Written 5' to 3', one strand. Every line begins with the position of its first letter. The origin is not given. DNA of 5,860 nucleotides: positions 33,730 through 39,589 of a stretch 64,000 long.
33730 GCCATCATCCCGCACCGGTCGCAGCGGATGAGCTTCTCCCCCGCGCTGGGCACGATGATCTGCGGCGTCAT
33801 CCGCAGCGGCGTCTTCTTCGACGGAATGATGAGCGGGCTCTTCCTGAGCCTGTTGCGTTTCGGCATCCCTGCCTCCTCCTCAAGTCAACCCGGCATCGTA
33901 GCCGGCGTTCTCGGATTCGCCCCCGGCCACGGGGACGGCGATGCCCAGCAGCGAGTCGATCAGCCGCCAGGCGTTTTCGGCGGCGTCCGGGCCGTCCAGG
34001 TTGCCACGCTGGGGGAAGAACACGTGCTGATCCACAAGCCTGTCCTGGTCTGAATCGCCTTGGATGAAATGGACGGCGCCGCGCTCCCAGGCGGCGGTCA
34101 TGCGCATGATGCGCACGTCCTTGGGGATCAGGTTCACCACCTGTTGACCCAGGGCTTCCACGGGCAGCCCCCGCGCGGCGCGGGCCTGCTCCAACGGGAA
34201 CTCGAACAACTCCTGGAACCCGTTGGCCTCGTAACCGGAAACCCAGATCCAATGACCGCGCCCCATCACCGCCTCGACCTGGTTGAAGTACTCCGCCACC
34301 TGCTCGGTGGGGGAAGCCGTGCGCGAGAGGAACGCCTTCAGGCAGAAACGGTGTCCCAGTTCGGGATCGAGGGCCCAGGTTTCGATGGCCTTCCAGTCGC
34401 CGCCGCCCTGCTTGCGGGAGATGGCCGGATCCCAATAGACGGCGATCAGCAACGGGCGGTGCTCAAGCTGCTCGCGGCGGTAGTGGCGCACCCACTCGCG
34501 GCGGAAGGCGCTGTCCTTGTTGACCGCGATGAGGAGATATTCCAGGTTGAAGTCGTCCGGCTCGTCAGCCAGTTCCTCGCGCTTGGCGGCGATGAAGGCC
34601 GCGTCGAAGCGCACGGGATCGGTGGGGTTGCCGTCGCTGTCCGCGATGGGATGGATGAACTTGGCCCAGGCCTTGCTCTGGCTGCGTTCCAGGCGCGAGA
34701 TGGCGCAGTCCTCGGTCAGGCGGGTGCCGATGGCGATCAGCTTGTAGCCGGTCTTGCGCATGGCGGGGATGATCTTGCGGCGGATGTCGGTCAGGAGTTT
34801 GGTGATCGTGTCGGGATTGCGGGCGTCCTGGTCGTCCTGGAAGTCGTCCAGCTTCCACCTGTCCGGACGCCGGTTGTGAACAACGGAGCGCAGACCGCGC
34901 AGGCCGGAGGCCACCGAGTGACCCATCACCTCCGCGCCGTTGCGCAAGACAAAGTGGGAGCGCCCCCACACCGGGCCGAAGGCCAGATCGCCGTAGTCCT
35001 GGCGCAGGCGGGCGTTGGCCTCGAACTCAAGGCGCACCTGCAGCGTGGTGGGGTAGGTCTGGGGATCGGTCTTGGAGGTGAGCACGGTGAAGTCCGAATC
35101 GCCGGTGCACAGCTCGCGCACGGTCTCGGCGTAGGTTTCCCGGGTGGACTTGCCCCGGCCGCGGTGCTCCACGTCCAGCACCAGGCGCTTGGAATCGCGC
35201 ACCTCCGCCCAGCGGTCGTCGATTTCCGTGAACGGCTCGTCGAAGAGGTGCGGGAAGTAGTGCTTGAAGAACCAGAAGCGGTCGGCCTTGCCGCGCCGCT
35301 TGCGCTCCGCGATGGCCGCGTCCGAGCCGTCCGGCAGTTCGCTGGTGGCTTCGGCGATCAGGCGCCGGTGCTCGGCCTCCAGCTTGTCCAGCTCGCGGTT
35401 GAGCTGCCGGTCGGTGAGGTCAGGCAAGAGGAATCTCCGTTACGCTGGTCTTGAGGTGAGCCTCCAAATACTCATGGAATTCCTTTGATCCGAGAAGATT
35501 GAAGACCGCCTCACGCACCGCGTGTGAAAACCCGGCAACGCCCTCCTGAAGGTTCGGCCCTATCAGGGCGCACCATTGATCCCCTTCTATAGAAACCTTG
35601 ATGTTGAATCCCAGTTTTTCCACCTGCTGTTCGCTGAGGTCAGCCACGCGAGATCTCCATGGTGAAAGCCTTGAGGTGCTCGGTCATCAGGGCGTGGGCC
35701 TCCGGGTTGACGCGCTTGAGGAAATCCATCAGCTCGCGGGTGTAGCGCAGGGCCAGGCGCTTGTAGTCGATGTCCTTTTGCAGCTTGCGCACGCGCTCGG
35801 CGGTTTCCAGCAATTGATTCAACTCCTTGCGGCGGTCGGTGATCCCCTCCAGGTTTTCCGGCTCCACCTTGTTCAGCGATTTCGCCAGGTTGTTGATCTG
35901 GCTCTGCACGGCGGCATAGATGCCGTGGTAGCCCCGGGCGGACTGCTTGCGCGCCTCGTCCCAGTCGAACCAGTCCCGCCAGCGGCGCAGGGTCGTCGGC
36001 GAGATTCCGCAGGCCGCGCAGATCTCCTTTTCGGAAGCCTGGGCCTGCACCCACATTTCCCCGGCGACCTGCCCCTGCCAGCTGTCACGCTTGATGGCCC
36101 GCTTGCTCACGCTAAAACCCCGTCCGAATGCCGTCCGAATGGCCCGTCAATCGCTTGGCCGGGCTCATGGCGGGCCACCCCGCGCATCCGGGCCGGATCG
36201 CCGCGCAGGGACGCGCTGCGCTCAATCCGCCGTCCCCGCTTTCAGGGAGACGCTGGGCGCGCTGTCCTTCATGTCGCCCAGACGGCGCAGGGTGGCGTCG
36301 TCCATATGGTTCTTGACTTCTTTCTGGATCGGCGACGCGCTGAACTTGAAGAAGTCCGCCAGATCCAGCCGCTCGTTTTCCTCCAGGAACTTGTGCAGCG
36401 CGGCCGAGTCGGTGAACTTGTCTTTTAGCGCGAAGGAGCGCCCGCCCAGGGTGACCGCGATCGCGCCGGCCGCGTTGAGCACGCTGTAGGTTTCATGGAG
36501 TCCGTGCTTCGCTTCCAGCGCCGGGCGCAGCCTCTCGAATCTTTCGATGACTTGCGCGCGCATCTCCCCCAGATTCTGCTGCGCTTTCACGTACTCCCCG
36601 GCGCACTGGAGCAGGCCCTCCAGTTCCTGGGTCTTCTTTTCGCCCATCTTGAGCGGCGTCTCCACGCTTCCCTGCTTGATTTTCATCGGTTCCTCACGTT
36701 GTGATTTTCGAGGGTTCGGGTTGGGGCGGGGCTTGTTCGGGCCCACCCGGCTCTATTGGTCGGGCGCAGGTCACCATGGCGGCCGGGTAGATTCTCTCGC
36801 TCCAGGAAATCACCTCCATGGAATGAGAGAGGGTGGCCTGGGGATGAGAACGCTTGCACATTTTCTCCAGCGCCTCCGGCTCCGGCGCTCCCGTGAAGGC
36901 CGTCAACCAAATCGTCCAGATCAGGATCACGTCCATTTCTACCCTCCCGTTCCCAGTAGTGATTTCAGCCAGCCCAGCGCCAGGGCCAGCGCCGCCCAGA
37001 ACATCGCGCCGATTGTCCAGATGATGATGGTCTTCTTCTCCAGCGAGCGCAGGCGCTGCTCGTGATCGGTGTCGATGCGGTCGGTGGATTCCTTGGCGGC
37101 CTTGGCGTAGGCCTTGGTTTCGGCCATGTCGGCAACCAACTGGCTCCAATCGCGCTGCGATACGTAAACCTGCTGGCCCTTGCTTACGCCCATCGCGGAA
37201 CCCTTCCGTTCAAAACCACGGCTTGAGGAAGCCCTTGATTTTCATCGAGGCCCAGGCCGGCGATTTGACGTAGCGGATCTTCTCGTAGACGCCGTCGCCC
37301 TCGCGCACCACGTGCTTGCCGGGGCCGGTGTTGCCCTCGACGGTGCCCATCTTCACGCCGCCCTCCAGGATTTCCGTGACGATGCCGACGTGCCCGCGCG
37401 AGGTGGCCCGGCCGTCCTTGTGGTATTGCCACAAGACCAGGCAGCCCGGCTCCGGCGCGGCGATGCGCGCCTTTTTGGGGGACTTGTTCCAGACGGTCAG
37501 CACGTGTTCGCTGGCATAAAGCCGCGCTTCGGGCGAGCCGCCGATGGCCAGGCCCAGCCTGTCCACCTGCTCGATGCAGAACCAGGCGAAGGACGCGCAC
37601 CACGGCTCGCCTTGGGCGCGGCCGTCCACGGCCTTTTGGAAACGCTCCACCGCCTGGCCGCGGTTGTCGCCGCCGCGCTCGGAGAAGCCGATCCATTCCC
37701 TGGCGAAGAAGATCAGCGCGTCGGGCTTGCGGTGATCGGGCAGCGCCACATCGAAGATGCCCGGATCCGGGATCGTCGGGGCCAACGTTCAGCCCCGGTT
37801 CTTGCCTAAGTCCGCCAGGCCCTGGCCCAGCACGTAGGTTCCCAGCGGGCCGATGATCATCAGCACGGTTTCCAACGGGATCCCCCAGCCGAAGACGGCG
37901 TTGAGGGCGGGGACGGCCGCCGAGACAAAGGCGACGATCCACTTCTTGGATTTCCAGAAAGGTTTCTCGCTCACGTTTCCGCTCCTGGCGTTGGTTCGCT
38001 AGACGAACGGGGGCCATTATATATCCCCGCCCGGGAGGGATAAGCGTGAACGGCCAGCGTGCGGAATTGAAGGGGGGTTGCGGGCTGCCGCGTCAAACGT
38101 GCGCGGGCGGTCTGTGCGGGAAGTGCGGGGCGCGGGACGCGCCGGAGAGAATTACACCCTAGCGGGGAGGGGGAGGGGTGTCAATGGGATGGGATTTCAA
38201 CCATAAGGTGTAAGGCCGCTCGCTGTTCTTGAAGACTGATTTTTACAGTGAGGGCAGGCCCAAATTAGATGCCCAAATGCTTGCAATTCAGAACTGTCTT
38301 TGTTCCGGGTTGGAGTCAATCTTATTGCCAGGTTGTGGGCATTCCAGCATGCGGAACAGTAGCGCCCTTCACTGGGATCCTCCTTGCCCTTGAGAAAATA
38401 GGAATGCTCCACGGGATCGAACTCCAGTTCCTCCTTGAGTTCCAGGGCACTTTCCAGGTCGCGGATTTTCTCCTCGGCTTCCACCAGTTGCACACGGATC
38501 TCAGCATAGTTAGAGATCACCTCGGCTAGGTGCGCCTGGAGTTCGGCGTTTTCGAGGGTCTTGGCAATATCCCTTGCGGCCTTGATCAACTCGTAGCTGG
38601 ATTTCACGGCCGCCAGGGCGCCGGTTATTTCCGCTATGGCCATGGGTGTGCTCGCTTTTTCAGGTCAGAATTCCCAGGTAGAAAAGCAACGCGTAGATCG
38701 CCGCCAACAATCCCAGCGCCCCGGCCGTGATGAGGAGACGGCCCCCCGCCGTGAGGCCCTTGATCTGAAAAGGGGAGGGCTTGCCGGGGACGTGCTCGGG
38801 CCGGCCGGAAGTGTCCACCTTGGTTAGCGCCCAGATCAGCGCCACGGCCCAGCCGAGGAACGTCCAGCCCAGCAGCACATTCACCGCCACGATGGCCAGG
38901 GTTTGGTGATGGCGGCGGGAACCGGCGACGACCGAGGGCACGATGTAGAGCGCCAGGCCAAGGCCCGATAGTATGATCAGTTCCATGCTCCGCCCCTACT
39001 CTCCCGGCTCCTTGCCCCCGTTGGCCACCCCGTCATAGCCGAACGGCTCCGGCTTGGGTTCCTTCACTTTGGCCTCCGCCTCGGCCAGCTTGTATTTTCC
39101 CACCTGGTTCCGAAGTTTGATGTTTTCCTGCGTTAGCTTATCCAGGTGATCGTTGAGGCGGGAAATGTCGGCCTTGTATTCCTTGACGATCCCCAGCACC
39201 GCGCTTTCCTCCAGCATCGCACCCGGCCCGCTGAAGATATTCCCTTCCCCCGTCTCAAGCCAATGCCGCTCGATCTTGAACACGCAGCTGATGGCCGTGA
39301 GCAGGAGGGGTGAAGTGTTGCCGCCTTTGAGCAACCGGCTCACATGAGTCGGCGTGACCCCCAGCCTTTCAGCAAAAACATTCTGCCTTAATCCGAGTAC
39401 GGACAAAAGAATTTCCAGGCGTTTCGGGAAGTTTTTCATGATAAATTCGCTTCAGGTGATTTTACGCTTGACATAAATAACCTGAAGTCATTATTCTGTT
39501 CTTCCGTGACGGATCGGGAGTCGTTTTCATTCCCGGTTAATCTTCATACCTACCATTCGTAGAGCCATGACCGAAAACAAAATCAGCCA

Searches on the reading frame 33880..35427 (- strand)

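Call 18: search_protein_families(library=phrogs, proteins=[window:33880-35427:-], max_evalue=0.001)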
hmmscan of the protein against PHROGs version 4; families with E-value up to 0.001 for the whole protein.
window:33880-35427:- (515 aa): 1 family
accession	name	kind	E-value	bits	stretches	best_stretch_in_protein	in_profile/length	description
phrog_38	-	head and packaging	2.7e-51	176.2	1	17-501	249-714/760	terminase large subunit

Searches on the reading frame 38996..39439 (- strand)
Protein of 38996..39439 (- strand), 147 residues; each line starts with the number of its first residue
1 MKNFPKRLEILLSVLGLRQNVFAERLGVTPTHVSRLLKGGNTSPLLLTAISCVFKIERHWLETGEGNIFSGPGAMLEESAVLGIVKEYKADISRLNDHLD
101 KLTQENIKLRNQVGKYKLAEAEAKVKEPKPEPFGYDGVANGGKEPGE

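Call 19: search_protein_families(library=phrogs, proteins=[window:38996-39439:-], max_evalue=0.001)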
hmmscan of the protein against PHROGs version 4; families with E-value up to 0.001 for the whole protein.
window:38996-39439:- (147 aa): 4 families
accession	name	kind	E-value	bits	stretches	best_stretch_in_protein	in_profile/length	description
phrog_2328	-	transcription regulation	1.1e-11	45.6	1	4-74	16-87/128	transcriptional repressor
phrog_8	-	transcription regulation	2.4e-09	38.1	1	3-102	161-256/346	transcriptional regulator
phrog_4779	-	transcription regulation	7.3e-05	24.2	1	8-57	7-56/98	transcriptional regulator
phrog_2967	-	transcription regulation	0.00017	22.2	1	1-120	8-108/225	transcriptional regulator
